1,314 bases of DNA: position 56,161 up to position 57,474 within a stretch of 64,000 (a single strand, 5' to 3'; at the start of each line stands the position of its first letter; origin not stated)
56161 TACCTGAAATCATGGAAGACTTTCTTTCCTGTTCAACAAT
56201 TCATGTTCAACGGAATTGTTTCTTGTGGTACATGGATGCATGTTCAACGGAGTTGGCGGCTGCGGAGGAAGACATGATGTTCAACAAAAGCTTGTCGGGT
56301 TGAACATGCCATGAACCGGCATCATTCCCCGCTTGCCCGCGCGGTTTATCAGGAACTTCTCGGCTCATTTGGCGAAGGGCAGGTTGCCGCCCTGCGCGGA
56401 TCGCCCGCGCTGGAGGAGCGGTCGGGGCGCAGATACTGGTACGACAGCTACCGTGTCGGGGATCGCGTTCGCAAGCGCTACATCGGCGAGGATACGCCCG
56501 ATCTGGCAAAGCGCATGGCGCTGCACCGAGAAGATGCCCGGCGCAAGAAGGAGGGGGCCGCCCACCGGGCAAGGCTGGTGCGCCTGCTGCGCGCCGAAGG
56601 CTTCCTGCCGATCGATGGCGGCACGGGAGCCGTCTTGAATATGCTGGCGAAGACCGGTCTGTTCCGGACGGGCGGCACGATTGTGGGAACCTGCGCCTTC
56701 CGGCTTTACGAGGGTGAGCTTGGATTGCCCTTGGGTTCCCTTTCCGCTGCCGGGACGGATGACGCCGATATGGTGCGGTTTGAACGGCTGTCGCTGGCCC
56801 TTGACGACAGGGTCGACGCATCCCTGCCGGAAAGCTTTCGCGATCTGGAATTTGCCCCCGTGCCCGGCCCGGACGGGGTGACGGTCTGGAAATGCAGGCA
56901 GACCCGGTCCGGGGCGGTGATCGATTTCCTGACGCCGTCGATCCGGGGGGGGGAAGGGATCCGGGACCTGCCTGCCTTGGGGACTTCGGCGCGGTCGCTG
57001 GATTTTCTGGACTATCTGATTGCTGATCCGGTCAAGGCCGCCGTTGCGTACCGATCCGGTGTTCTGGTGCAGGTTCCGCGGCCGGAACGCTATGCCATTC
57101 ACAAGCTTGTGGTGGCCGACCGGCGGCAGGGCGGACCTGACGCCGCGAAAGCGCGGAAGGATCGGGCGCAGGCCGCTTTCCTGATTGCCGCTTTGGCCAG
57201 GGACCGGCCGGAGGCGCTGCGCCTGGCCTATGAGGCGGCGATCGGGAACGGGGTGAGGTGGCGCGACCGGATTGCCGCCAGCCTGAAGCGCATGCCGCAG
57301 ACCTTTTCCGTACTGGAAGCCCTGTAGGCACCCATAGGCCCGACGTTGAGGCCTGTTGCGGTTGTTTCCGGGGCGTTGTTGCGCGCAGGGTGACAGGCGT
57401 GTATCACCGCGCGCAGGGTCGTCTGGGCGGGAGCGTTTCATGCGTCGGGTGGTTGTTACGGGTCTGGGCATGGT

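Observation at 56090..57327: Seven (A)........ octamers packed into 190 bp of AT-rich DNA in front of a stand-alone GSU2403-like nucleotidyltransferase-fold gene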

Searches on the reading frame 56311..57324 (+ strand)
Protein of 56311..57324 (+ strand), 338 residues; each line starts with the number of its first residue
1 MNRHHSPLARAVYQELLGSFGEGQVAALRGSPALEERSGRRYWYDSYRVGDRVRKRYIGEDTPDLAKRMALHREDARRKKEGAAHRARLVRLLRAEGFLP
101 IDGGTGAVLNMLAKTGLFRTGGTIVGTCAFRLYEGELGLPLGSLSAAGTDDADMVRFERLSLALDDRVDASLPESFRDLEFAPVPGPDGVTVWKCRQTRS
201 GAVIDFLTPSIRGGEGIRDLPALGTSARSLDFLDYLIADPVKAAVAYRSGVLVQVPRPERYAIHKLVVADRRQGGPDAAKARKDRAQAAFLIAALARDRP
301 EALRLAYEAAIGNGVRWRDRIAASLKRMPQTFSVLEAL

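Call 4: search_protein_families(library=pfam, proteins=[window:56311-57324:+], max_evalue=1)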
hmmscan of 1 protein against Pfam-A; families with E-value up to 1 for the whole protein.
window:56311-57324:+ (338 aa): 1 family
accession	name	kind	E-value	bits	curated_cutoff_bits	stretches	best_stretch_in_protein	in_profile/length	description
PF12281.14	NTP_transf_8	-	2.3e-57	194.9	26.3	1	105-310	3-216/218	Nucleotidyltransferase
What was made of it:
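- On Pfam PF12281 NTP_transf_8 / 'GSU2403 family nucleotidyltransferase fold protein': 194.9 bits against a 26.3 cut-off; residues 105-310 cover model positions 3-216 of 218 (call 4).
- Closest known: GSU2403 family / Pfam PF12281 NTP_transf_8. Same: A full-length HMM match far above threshold (194.9 bits against a 26.3 cut-off, call 4).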

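Call 5: search_protein_families(library=ncbifam, proteins=[window:56311-57324:+], max_evalue=1)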
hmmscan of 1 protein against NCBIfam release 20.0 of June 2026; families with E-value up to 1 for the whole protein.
window:56311-57324:+ (338 aa): 0 families
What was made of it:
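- On Pfam PF12281 NTP_transf_8 / 'GSU2403 family nucleotidyltransferase fold protein': The NCBIfam library at hand gave no hit (call 5).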

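Call 6: search_protein_families(library=padloc, proteins=[window:56311-57324:+], max_evalue=1)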
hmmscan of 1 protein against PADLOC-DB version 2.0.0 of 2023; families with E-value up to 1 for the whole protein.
window:56311-57324:+ (338 aa): 0 families
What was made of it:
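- Tried and rejected: NCBIfam and PADLOC scans of the protein: no hits (calls 5, 6).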

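Call 9: find_homologous_proteins(query=window:56311-57324:+, max_evalue=0.00001)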
Query window:56311-57324:+ (338 aa): 2039 proteins with E <= 0.00001 among 8000 candidates; the best 120 are listed.
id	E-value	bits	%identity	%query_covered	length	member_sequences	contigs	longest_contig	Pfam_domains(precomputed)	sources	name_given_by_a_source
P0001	2.3e-215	732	99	100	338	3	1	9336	PF12281.15,PF20586.4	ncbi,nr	ncbi:MAG: hypothetical protein IOC71_06425 [Rhodobacter sp.]|nr:hypothetical protein [Rhodobacter sp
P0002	1.8e-193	660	90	100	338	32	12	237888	PF12281.15,PF20586.4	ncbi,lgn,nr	ncbi:MAG: hypothetical protein IOC92_05775 [Rhodobacter sp.]|nr:hypothetical protein [Rhodobacter sp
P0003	2.0e-181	621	84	100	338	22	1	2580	PF12281.15,PF20586.4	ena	-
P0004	6.1e-178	609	83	100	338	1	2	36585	PF12281.15,PF20586.4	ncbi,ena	-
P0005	3.3e-158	544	73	100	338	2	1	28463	PF12281.15,PF20586.4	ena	-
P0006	2.8e-157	541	74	100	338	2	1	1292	PF12281.15,PF20586.4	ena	-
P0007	1.6e-155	535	72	100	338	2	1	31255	PF12281.15,PF20586.4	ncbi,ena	-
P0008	2.2e-155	535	72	100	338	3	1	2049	PF12281.15,PF20586.4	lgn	-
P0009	3.8e-155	534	72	100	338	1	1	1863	PF12281.15,PF20586.4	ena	-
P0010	3.8e-154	531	72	100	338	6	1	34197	PF12281.15,PF20586.4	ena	-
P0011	5.8e-154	530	72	100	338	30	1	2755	PF12281.15,PF20586.4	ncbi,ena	-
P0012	6.2e-154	530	72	100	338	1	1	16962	PF12281.15,PF20586.4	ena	-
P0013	7.4e-154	530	72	100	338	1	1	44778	PF12281.15,PF20586.4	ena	-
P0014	8.1e-153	527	72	100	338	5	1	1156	PF12281.15,PF20586.4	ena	-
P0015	1.3e-146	506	70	100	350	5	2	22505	PF12281.15,PF20586.4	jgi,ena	-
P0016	1.7e-146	506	71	100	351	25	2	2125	PF12281.15,PF20586.4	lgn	-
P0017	1.1e-143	496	70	100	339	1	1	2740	PF12281.15,PF20586.4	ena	-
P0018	1.0e-136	474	64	100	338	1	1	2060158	PF12281.15,PF20586.4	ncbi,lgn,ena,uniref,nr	ncbi:MAG: hypothetical protein DI533_03715 [Cereibacter sphaeroides]|uniref:Uncharacterized protein 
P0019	1.0e-130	454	62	100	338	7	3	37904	PF12281.15,PF20586.4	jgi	jgi:hypothetical protein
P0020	1.4e-127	444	61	100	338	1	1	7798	PF12281.15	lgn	-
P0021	2.6e-126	439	61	99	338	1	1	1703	PF12281.15,PF20586.4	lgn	-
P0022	6.2e-126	438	62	100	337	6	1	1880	PF12281.15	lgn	-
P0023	1.3e-124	434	62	100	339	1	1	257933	PF12281.15,PF20586.4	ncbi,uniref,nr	ncbi:nucleotidyltransferase family protein [Falsirhodobacter deserti]|uniref:nucleotidyltransferase 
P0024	2.6e-123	430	60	99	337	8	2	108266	PF12281.15,PF20586.4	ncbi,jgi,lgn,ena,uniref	ncbi:nucleotidyltransferase family protein [Tabrizicola sp.]|uniref:nucleotidyltransferase family pr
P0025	5.9e-123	428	59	100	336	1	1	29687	PF12281.15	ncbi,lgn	-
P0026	7.4e-123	428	58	100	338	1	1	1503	PF12281.15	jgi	jgi:hypothetical protein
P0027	1.1e-122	427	59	99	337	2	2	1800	PF12281.15,PF20586.4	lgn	-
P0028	2.7e-122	426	59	99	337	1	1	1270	PF12281.15,PF20586.4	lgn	-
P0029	3.1e-122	426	60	99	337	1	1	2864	PF12281.15,PF20586.4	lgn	-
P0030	3.3e-122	426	58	100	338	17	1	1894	PF12281.15,PF20586.4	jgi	jgi:hypothetical protein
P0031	4.4e-122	426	58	99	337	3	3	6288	PF12281.15,PF20586.4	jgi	jgi:hypothetical protein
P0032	1.9e-121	423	60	99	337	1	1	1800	PF12281.15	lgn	-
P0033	2.5e-121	423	60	100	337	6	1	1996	PF12281.15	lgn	-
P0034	3.0e-121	423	58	100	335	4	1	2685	PF12281.15,PF20586.4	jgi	jgi:hypothetical protein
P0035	5.5e-121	422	59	99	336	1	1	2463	PF12281.15,PF20586.4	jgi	jgi:hypothetical protein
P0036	8.2e-121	421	60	99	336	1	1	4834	PF12281.15,PF20586.4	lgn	-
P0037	1.1e-120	421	59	100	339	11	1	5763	PF12281.15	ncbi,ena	-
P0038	1.3e-120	421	60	99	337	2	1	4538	PF12281.15,PF20586.4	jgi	jgi:hypothetical protein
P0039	1.9e-120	420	59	100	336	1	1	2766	PF12281.15,PF20586.4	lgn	-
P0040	2.4e-120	420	58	99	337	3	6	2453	PF12281.15,PF20586.4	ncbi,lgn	-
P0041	3.3e-120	419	58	99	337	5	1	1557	PF12281.15,PF20586.4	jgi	jgi:hypothetical protein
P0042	3.5e-120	419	58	100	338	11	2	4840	PF12281.15,PF20586.4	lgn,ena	-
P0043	7.1e-120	418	59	100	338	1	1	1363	PF12281.15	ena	-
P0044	7.8e-120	418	60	100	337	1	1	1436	PF12281.15,PF20586.4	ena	-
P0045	9.5e-120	418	60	99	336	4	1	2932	PF12281.15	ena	-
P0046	2.0e-119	417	60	96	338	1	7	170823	PF12281.15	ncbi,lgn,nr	ncbi:MAG: hypothetical protein JSR87_00745 [Proteobacteria bacterium]|nr:hypothetical protein [Pseud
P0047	2.5e-119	416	60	99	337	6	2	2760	PF12281.15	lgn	-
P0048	2.9e-119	416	59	99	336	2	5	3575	PF12281.15,PF20586.4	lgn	-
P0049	3.5e-119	416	59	99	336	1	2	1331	PF12281.15,PF20586.4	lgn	-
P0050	4.7e-119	416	59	99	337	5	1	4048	PF12281.15,PF20586.4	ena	-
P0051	5.7e-119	415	57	99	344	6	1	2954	PF12281.15,PF20586.4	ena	-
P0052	6.7e-119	415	60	100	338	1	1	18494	PF12281.15,PF20586.4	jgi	jgi:hypothetical protein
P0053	7.0e-119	415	58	100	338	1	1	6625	PF12281.15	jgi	jgi:hypothetical protein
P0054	1.2e-118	414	59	100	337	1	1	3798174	PF12281.15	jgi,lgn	jgi:hypothetical protein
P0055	1.7e-118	414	57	100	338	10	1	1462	PF12281.15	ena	-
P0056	4.7e-118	412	58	99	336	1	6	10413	PF12281.15,PF20586.4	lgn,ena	-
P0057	1.9e-117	410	60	99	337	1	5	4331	PF12281.15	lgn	-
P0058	2.5e-117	410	59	100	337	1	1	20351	PF12281.15,PF20586.4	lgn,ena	-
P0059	6.2e-117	409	59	94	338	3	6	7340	PF12281.15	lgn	-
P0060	1.5e-116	407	57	100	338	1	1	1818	PF12281.15,PF20586.4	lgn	-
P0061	1.6e-116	407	60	100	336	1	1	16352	PF12281.15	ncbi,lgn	-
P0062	3.9e-116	406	60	100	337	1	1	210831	PF12281.15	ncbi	-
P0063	4.6e-116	406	58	99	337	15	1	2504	PF12281.15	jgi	jgi:hypothetical protein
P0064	5.1e-116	406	59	100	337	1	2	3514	PF12281.15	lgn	-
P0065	5.7e-116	405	58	100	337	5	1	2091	PF12281.15,PF20586.4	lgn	-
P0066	5.7e-116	405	59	100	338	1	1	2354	PF12281.15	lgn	-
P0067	8.3e-116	405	57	100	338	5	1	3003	PF12281.15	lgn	-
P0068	8.8e-116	405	57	99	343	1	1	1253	PF12281.15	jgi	jgi:hypothetical protein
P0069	1.0e-115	405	58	99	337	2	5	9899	PF12281.15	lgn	-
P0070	1.2e-115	404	58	96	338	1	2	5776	PF12281.15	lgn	-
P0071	1.7e-115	404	57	100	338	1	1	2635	PF12281.15,PF20586.4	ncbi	ncbi:MAG: nucleotidyltransferase family protein [Paracoccaceae bacterium]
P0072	1.8e-115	404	59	100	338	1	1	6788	PF12281.15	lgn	-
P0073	2.6e-115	403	58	100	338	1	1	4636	PF12281.15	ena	-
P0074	3.5e-115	403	56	98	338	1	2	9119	PF12281.15,PF20586.4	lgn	-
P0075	4.1e-115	403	57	99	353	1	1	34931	PF12281.15,PF20586.4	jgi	jgi:hypothetical protein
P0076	5.8e-115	402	58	99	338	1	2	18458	PF12281.15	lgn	-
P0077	8.6e-115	402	56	100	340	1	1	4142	PF12281.15,PF20586.4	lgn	-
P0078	2.4e-114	400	57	100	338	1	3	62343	PF12281.15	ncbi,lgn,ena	-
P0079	4.6e-114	399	58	99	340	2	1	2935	PF12281.15,PF20586.4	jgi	jgi:hypothetical protein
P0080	4.8e-114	399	57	100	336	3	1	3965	PF12281.15,PF20586.4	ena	-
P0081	5.4e-114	399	56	100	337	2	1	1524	PF12281.15,PF20586.4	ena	-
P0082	5.7e-114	399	58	96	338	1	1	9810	PF12281.15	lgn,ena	-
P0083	5.9e-114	399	56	100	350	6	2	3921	PF12281.15,PF20586.4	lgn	-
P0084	7.4e-114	398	58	99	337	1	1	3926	PF12281.15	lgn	-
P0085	8.2e-114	398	58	99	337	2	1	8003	PF12281.15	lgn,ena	-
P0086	8.3e-114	398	58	100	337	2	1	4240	PF12281.15,PF20586.4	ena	-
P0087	1.1e-113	398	58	99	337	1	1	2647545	PF12281.15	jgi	-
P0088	1.9e-113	397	57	99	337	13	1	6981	PF12281.15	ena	-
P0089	1.9e-113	397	57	99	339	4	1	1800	PF12281.15,PF20586.4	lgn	-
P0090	2.0e-113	397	57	100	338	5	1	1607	PF12281.15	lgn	-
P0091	2.1e-113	397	57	100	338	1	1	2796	PF12281.15,PF20586.4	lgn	-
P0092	3.0e-113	396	57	99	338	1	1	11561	PF12281.15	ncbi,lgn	-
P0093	3.6e-113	396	58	100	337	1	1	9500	PF12281.15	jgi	jgi:hypothetical protein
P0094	4.4e-113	396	57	100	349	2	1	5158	PF12281.15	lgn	-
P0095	5.6e-113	396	58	99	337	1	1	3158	PF12281.15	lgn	-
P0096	6.8e-113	395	59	99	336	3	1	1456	PF12281.15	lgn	-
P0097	8.3e-113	395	57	100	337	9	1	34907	PF12281.15,PF20586.4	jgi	jgi:hypothetical protein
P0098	8.8e-113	395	56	100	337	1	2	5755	PF12281.15,PF20586.4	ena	-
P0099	1.2e-112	395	58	93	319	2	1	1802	PF12281.15,PF20586.4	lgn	-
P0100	1.9e-112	394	57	99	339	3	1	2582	PF12281.15,PF20586.4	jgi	jgi:hypothetical protein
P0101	2.0e-112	394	57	99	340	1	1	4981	PF12281.15,PF20586.4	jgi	jgi:hypothetical protein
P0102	2.5e-112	393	58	92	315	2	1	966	PF12281.15,PF20586.4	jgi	jgi:hypothetical protein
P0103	2.6e-112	393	57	100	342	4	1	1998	PF12281.15,PF20586.4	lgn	-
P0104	3.5e-112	393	55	100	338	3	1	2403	PF12281.15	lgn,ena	-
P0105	3.9e-112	393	56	100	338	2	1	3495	PF12281.15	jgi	jgi:hypothetical protein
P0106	4.1e-112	393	56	100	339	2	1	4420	PF12281.15,PF20586.4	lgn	-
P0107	4.4e-112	393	57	100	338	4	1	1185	PF12281.15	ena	-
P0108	4.5e-112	393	56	100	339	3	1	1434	PF12281.15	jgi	jgi:hypothetical protein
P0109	4.6e-112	393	57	99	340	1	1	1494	PF12281.15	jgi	jgi:hypothetical protein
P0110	5.4e-112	392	56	99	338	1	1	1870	PF12281.15,PF20586.4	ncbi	-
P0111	5.4e-112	392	55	100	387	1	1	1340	PF12281.15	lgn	-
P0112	5.8e-112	392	56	99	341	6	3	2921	PF12281.15,PF20586.4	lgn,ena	-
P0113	6.2e-112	392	58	99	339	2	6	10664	PF12281.15,PF20586.4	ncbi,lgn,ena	-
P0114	6.6e-112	392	54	99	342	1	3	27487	PF12281.15,PF20586.4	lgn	-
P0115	8.2e-112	392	56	100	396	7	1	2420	PF12281.15,PF20586.4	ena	-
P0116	1.1e-111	391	56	100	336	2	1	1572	PF12281.15,PF20586.4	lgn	-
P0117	1.1e-111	391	55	100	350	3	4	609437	PF12281.15,PF20586.4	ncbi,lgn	-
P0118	1.2e-111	391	58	100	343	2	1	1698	PF12281.15,PF20586.4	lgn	-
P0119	1.5e-111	391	57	100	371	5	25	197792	PF12281.15,PF20586.4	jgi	jgi:hypothetical protein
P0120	1.8e-111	391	55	99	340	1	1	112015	PF12281.15,PF20586.4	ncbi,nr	ncbi:hypothetical protein FMN50_00950 [Rhodobacterales bacterium]|nr:hypothetical protein FMN50_0095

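Call 11: find_related_loci(query=A1, collection=genome_contigs, flank=4000)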
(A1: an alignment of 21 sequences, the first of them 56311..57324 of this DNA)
Query A1 (338 aa) in genome_contigs; peptide patterns used: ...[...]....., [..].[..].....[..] (x = any residue, [..] = any of these).
599 stretches matched a pattern (row limit reached: there are more); 584 encode a relative of the query (tblastn E <= 1e-3); the best 80 are kept; 80 distinct loci.
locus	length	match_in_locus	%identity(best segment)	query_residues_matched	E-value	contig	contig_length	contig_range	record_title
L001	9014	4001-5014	90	1-338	0e+0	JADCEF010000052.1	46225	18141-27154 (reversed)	MAG: Rhodobacter sp. isolate M051S1SP2A42QC M051S1_52, whole genome shotgun sequence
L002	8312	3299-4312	83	1-338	0e+0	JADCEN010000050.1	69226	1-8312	MAG: Rhodobacter sp. isolate M113S1SP4A35QC M113S1_50, whole genome shotgun sequence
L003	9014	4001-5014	86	1-338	1e-180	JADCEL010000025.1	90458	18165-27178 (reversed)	MAG: Rhodobacter sp. isolate M090S1SP3A40QC M090S1_25, whole genome shotgun sequence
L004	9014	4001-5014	64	1-338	2e-142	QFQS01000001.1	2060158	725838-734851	MAG: Cereibacter sphaeroides isolate S2_003_000_R2_11 S2_003_000_R2_scaffold_0, whole genome shotgun sequence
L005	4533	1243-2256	59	1-338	1e-130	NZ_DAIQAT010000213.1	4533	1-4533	MAG: Tabrizicola sp. isolate CTOTU24491 NODE_9659_length_4533_cov_9.712372, whole genome shotgun sequence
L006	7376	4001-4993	60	1-331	2e-127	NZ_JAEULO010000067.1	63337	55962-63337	MAG: Tabrizicola sp. isolate new MAG-123 k141_2277655, whole genome shotgun sequence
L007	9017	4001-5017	59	1-338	9e-127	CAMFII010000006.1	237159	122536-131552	MAG: uncultured Rhodobacter sp. isolate SRR9109405_bin.18_metaWRAP_v1.3_MAG genome assembly, contig: ERZ12289976.41, who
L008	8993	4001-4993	59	1-331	3e-126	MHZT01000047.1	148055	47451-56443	MAG: Rhodobacterales bacterium RIFCSPHIGHO2_02_FULL_62_130 rifcsphigho2_02_scaffold_60, whole genome shotgun sequence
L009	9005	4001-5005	59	1-338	3e-124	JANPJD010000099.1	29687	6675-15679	MAG: Rhodobacterales bacterium isolate VAR_61_metabat_458 VAR_61_k141_3558099, whole genome shotgun sequence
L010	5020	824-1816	59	1-331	7e-125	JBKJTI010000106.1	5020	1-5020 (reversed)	MAG: Cypionkella sp. isolate ant_bin.613 k117_4080091, whole genome shotgun sequence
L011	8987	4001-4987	60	3-331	2e-123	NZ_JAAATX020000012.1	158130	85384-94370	Rhodobacter amnigenus strain HSP-20 contig00012, whole genome shotgun sequence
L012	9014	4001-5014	62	1-338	2e-122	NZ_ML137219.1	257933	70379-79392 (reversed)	Falsirhodobacter deserti strain W402 Scaffold2, whole genome shotgun sequence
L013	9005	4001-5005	60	1-338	1e-121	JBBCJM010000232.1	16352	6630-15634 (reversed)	MAG: Paracoccaceae bacterium isolate MAG_CPA_32 P10A_000000059546, whole genome shotgun sequence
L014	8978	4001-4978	60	13-338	1e-120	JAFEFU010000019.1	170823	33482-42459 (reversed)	MAG: Proteobacteria bacterium isolate SZAS TMP-24 CK_MAG-84__19__length-170823, whole genome shotgun sequence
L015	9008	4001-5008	57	3-338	1e-117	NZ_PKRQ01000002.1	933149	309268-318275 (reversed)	Tabrizicola sp. TH137 NODE_2_length_933149_cov_399.435520, whole genome shotgun sequence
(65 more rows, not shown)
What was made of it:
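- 56311..57327 (+): Complete CDS, 338 aa, including the stop codon. Orthologues at 55-99% identity (calls 9, 11).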

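Call 17: search_protein_families(library=pfam, proteins=[P0018, P0054, P0120], max_evalue=10)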
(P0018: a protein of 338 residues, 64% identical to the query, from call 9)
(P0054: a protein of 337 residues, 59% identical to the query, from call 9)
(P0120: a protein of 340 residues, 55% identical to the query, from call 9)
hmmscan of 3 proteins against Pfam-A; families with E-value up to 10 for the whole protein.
P0018 (338 aa): 2 families
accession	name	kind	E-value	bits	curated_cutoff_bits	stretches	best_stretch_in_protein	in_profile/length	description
PF12281.14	NTP_transf_8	-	8.5e-71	238.8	26.3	1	104-311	2-217/218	Nucleotidyltransferase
PF13646.12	HEAT_2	-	0.088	13.5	27.7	1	275-312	51-88/88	HEAT repeats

P0054 (337 aa): 2 families
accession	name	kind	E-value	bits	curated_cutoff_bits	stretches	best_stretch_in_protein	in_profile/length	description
PF12281.14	NTP_transf_8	-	4.4e-69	233.2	26.3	1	104-309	3-216/218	Nucleotidyltransferase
PF04355.18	BamE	-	0.18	12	23.2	1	22-43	19-40/71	Outer membrane protein assembly factor BamE domain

P0120 (340 aa): 3 families
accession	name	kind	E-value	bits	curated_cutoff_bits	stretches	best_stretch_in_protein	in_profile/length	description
PF12281.14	NTP_transf_8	-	1.4e-69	234.8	26.3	1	106-312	3-217/218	Nucleotidyltransferase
PF06995.16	Phage_P2_GpU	-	0.13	12.4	27.5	1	41-84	20-63/120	Phage P2 GpU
PF02427.23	PSI_PsaE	-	0.16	12.1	27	1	87-106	3-22/60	Photosystem I reaction centre subunit IV / PsaE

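Call 18: search_solved_structures(query=A1, max_evalue=1, show_alignments=2)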
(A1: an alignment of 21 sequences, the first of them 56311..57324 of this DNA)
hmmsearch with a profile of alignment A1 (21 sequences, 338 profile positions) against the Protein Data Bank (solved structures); distinct sequences matched with E-value up to 1: 5.
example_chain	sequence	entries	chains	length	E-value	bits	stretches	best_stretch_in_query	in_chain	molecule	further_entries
6jf6_A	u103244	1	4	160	0.3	13.4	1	208-270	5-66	Peptide deformylase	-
6jes_A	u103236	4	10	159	0.34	13.2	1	209-270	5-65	Peptide deformylase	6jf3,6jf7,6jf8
6jf4_B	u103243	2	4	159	0.37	13.1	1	209-270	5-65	Peptide deformylase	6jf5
3wfz_A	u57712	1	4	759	0.71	12.2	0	162-242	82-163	Lacto-N-biose phosphorylase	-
2zus_A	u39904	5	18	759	0.71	12.2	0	162-242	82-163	Lacto-N-biose phosphorylase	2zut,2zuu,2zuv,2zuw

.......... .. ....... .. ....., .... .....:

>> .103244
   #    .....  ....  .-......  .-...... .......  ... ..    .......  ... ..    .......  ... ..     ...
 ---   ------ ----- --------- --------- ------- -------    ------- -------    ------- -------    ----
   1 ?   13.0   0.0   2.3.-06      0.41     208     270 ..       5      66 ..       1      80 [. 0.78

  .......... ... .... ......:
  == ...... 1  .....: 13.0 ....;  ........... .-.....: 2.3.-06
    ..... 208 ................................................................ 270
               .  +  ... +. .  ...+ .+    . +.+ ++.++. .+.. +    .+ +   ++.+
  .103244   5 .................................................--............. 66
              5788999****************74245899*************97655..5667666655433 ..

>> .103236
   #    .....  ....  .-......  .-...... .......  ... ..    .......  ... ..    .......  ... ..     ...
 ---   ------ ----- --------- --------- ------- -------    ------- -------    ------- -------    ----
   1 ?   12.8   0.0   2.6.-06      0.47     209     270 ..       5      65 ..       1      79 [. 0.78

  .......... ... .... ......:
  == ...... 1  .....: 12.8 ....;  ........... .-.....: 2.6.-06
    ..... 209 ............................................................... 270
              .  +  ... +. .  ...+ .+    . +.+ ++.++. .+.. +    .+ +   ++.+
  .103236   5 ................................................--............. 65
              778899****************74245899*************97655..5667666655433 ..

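Call 27: predict_structure(alignment_id=A1)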
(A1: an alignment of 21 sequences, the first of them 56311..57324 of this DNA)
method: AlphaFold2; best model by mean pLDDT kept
length: 338 residues; sequences in the alignment: 21
mean_pLDDT: 53.7   pTM: 0.37
mean pLDDT of the five models: 53.7, 53.6, 51.9, 49.9, 49.3
residues with pLDDT >= 90: 16; 70-90: 95; 50-70: 31; < 50: 196
segments of 3 or more residues with pLDDT < 50: 1-26, 88-90, 92-257
pLDDT, mean of each block of 10 residues (from residue 1): 40 42 42 85 77 78 82 68 51 42 44 38 32 36 35 43 38 43 41 39 32 28 28 33 27 47 77 72 76 71 81 82 91 90
secondary structure, 60 per line:
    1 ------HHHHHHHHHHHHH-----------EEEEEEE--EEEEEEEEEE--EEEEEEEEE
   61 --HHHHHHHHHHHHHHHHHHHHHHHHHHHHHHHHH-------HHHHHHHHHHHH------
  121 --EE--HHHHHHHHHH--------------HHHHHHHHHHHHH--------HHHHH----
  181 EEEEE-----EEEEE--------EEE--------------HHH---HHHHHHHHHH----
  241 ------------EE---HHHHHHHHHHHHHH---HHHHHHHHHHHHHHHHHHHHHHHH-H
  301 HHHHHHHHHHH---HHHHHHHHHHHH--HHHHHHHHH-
elements in order: H7-19 E31-37 E40-49 E52-60 H63-95 H103-114 H127-136 H151-163 H172-176 E181-185 E191-195 E204-206 H227-236 H258-271 H275-298 H300-311 H315-326 H329-337
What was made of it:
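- Tried and rejected: The first AlphaFold run with 21 close homologues was poor (pLDDT 53.7, call 27).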
